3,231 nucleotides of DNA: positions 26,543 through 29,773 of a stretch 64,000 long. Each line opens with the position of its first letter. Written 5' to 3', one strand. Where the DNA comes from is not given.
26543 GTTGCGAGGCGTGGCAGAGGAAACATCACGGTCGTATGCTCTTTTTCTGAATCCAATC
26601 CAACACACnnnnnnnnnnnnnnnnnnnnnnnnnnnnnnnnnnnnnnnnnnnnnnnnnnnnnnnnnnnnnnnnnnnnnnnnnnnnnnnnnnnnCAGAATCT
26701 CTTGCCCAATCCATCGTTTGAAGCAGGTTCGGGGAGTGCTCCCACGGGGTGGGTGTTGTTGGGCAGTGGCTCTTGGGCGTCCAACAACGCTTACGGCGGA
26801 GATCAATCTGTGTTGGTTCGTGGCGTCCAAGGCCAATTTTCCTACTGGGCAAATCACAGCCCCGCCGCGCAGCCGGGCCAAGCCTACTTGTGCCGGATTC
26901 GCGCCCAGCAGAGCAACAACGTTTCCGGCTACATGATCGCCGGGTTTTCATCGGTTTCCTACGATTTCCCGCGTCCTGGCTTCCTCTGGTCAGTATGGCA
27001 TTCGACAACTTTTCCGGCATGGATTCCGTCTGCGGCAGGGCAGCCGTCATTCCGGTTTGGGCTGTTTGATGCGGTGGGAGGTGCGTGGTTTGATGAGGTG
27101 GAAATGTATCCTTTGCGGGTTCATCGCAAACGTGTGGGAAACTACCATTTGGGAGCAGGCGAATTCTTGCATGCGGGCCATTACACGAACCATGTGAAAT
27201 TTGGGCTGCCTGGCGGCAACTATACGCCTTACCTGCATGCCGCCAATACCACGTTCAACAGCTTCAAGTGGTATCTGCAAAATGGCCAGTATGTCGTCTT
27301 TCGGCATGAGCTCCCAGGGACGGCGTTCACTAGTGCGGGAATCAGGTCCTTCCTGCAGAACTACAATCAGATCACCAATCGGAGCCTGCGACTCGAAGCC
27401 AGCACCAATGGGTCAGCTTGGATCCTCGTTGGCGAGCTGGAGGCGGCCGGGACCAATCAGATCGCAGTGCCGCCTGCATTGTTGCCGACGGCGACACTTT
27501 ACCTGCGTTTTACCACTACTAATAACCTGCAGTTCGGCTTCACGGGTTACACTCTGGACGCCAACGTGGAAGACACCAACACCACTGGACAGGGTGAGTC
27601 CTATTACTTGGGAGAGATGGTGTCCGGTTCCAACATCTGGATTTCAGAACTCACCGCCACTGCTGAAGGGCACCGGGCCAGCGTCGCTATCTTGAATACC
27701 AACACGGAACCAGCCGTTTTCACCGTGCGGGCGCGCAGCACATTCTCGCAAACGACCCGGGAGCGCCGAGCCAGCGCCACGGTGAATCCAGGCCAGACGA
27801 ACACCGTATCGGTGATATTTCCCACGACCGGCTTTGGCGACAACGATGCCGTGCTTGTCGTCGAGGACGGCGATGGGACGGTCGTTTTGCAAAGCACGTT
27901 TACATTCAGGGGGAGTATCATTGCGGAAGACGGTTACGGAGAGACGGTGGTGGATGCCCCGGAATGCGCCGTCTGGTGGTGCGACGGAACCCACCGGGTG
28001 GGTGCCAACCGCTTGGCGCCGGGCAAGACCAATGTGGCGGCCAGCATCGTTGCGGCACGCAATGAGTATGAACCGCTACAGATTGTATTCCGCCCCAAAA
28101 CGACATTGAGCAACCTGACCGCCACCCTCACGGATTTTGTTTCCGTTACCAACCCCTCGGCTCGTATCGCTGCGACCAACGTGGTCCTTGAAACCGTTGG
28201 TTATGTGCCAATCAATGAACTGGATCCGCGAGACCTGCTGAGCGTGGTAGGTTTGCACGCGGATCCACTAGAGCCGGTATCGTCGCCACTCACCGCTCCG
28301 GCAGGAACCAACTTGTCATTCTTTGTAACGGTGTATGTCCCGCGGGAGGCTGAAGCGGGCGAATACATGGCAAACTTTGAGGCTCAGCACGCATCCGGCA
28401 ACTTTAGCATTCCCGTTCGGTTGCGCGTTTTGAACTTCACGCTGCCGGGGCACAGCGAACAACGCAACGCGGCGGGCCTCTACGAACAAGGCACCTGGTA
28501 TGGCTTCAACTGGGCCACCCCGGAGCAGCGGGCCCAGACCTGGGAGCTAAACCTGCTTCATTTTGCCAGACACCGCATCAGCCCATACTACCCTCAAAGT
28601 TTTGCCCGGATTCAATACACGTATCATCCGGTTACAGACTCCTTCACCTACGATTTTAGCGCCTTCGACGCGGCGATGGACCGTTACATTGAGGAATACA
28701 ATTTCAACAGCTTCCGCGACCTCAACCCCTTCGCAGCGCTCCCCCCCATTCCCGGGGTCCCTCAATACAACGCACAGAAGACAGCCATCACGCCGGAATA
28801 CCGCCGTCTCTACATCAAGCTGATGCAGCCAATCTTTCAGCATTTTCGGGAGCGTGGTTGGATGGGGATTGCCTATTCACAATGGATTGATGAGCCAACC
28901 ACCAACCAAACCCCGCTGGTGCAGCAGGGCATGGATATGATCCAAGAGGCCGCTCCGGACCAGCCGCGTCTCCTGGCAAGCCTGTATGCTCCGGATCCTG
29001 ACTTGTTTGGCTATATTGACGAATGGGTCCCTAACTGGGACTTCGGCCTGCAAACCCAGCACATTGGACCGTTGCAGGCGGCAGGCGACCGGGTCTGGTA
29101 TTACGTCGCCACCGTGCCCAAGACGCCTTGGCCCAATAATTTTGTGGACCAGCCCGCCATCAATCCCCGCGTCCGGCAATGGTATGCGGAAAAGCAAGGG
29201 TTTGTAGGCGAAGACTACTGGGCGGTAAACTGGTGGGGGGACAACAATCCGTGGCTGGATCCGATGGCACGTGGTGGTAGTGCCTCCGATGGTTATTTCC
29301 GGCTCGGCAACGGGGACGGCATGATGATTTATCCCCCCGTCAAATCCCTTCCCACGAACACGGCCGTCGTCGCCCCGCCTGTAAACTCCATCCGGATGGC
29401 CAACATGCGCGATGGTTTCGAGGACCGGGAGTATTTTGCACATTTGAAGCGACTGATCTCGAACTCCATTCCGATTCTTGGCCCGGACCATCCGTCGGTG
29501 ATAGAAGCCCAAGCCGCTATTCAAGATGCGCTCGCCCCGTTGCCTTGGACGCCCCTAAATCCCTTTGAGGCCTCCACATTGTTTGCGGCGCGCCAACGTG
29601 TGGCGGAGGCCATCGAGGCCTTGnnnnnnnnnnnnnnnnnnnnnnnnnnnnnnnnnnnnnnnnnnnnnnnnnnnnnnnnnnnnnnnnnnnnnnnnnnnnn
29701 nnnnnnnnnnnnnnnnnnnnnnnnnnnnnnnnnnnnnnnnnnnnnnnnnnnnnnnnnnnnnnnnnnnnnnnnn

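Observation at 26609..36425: Tandem giant secreted paralogs (CBM-like + GH123/DUF4091-like + 4 Ig repeats) with a translationally coupled partner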

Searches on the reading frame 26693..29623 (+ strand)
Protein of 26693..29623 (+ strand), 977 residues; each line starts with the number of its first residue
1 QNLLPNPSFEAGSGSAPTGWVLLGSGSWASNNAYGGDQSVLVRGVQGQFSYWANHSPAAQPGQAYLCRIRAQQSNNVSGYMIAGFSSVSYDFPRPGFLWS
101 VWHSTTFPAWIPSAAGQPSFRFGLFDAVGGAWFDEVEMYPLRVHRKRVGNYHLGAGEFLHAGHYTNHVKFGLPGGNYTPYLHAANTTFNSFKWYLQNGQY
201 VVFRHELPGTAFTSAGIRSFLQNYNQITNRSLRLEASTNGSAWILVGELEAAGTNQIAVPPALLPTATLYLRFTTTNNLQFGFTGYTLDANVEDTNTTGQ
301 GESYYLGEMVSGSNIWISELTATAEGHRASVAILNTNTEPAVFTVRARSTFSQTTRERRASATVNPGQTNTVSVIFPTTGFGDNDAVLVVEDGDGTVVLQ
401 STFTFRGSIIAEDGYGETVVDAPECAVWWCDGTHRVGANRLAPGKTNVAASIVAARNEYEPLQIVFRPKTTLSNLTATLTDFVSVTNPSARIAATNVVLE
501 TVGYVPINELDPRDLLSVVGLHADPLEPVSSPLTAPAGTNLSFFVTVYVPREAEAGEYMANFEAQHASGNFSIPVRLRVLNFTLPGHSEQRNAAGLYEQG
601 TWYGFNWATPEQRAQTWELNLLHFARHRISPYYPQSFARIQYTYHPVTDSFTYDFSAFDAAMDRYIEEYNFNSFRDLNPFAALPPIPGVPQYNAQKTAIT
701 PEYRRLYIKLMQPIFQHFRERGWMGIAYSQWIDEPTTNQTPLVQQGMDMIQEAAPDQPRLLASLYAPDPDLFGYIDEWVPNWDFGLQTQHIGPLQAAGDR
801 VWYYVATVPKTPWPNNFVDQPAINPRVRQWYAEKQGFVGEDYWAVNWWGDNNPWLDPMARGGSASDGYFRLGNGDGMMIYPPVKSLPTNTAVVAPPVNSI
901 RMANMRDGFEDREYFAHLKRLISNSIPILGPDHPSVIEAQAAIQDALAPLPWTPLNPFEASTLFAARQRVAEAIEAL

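Call 66: find_homologous_proteins(query=window:26693-29623:+, max_evalue=1e-20)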
Query window:26693-29623:+ (977 aa): 22 proteins with E <= 1e-20 among 8000 candidates.
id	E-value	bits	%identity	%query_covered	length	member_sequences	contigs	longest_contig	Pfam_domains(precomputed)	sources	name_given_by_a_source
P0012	0.0e+0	2290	100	100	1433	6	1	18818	PF07679.23,PF13895.13,PF13927.13,PF00047.32,PF13320.13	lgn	-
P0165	0.0e+0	1788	77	100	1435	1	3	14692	PF07679.23,PF13895.13,PF13927.13,PF00047.32,PF13320.13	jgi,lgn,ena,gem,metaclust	metaclust:\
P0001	7.9e-283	959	46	100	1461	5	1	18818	PF07679.23,PF13895.13,PF13927.13,PF00047.32,PF13320.13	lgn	-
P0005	1.2e-280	952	46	100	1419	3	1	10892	PF07679.23,PF13895.13,PF19543.6,PF13927.13,PF13320.13,PF22680.3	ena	-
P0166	5.7e-269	913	45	100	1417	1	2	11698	PF07679.23,PF13895.13,PF13927.13,PF13320.13,PF22680.3,PF06832.19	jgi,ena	-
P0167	1.5e-266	905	45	100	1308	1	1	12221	PF07679.23,PF13927.13,PF13320.13,PF22680.3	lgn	-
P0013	3.5e-231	788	36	100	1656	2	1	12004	PF07679.23,PF13895.13,PF13927.13,PF13320.13,PF22680.3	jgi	-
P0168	8.2e-167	575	36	100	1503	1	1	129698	PF07679.23,PF13895.13,PF19543.6,PF13927.13,PF13320.13,PF22680.3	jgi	jgi:hypothetical protein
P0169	2.3e-163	564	36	100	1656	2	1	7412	PF07679.23,PF13895.13,PF07686.24,PF13927.13,PF00047.32,PF13320.13,PF22680.3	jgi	jgi:hypothetical protein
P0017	2.2e-143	498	30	68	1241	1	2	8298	PF19543.6,PF13320.13,PF22680.3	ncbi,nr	ncbi:MAG: DUF4091 domain-containing protein, partial [Abditibacteriales bacterium]|nr:DUF4091 domain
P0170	7.5e-129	450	42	58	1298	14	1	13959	PF07679.23,PF13895.13,PF13927.13,PF13385.14,PF00047.32,PF13320.13,PF22680.3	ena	-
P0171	2.8e-118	415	30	66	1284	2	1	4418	PF13320.13,PF22680.3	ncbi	-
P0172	3.6e-111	391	40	58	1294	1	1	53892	PF07679.23,PF13895.13,PF19543.6,PF13927.13,PF13385.14,PF13320.13,PF22680.3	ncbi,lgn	-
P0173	1.6e-108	382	27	68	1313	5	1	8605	PF13320.13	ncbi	-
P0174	9.0e-108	380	39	35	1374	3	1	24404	PF13320.13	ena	-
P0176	2.2e-95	339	27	66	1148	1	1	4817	PF19543.6,PF02018.24,PF13320.13,PF22680.3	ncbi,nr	ncbi:MAG: DUF4091 domain-containing protein [Armatimonadetes bacterium]|nr:DUF4091 domain-containing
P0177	8.1e-93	330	28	65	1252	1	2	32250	PF02018.24,PF13320.13,PF22680.3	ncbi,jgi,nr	ncbi:MAG: DUF4091 domain-containing protein [Planctomycetes bacterium]|nr:DUF4091 domain-containing 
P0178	1.9e-92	329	27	66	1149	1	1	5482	PF02018.24,PF13320.13,PF22680.3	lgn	-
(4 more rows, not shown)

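Call 68: find_encoding_contigs(protein=P0165, flank=10000, max_places=3)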
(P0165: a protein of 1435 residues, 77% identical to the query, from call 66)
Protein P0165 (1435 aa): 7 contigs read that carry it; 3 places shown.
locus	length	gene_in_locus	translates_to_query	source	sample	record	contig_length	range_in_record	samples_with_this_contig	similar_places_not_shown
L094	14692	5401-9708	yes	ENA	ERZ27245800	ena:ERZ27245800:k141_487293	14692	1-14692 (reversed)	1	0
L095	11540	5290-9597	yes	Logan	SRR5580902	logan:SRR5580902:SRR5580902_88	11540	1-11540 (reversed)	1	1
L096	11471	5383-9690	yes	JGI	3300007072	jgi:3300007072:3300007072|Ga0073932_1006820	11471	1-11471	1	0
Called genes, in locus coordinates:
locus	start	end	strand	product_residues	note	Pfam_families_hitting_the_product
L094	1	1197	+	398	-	?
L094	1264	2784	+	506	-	-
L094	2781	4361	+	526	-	PF04932:Wzy_C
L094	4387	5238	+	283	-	PF00535:Glycos_transf_2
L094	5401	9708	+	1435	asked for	PF13895:Ig_2 (faint), PF13320:GH123_cat, PF00047:ig (faint), PF13927:Ig_3 (weak), PF07679:I-set (weak), PF13927:Ig_3, PF07679:I-set (weak), PF13927:Ig_3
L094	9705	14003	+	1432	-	PF13895:Ig_2 (faint), PF13320:GH123_cat, PF00047:ig (faint), PF07679:I-set (weak), PF13927:Ig_3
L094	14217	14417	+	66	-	-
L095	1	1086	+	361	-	?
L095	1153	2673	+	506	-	-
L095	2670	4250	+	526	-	PF04932:Wzy_C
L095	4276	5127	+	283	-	PF00535:Glycos_transf_2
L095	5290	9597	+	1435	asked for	PF13895:Ig_2 (faint), PF13320:GH123_cat, PF00047:ig (faint), PF13927:Ig_3 (weak), PF07679:I-set (weak), PF13927:Ig_3, PF07679:I-set (weak), PF13927:Ig_3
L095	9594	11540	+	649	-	?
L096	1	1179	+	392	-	?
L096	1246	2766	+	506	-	-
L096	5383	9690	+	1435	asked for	PF13895:Ig_2 (faint), PF13320:GH123_cat, PF00047:ig (faint), PF13927:Ig_3 (weak), PF07679:I-set (weak), PF13927:Ig_3, PF07679:I-set (weak), PF13927:Ig_3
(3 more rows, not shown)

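Call 78: search_protein_families(library=pfam, proteins=[P0176, P0177, P0178], max_evalue=0.01)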
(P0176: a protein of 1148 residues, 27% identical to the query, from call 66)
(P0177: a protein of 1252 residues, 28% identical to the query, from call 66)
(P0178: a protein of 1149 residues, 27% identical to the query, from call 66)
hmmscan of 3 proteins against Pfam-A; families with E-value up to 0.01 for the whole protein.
P0176 (1148 aa): 4 families
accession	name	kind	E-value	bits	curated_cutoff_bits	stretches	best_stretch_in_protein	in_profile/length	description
PF13320.12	GH123_cat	-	4e-25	89.3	23.1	1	863-1093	124-323/324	Glycoside hydrolase 123, catalytic domain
PF02018.23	CBM_4_9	-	1.4e-14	55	25.9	2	25-137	5-129/136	Carbohydrate binding domain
PF22680.2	Glyco_hydro_123_N_2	-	4.2e-12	46.5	27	1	455-582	8-141/142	Glycoside hydrolase 123 N-terminal domain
PF19543.5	GH123_N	-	2e-08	33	22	1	463-599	185-308/969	Glycoside hydrolase 123, N-terminal domain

P0177 (1252 aa): 5 families
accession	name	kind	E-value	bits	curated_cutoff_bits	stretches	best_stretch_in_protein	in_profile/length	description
PF13320.12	GH123_cat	-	1.3e-24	87.6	23.1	1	958-1189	125-324/324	Glycoside hydrolase 123, catalytic domain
PF02018.23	CBM_4_9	-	6.5e-10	39.9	25.9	2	709-798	20-110/136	Carbohydrate binding domain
PF22680.2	Glyco_hydro_123_N_2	-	9.6e-08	32.4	27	1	514-625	22-141/142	Glycoside hydrolase 123 N-terminal domain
PF19543.5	GH123_N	-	3.8e-05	22.2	22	1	514-643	192-309/969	Glycoside hydrolase 123, N-terminal domain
PF21139.3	BT_MCC_alpha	-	0.0035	18.2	31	1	10-68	5-63/118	Methylcrotonyl-CoA carboxylase, alpha-subunit, BT domain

P0178 (1149 aa): 4 families
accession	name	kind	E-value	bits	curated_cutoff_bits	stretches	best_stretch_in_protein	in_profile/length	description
PF13320.12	GH123_cat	-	4.6e-25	89.1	23.1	1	867-1089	125-324/324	Glycoside hydrolase 123, catalytic domain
PF22680.2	Glyco_hydro_123_N_2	-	1.7e-12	47.8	27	1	467-579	21-141/142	Glycoside hydrolase 123 N-terminal domain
PF02018.23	CBM_4_9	-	2.4e-06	28.4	25.9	0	664-761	22-119/136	Carbohydrate binding domain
PF19543.5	GH123_N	-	0.0001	20.8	22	1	471-598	195-310/969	Glycoside hydrolase 123, N-terminal domain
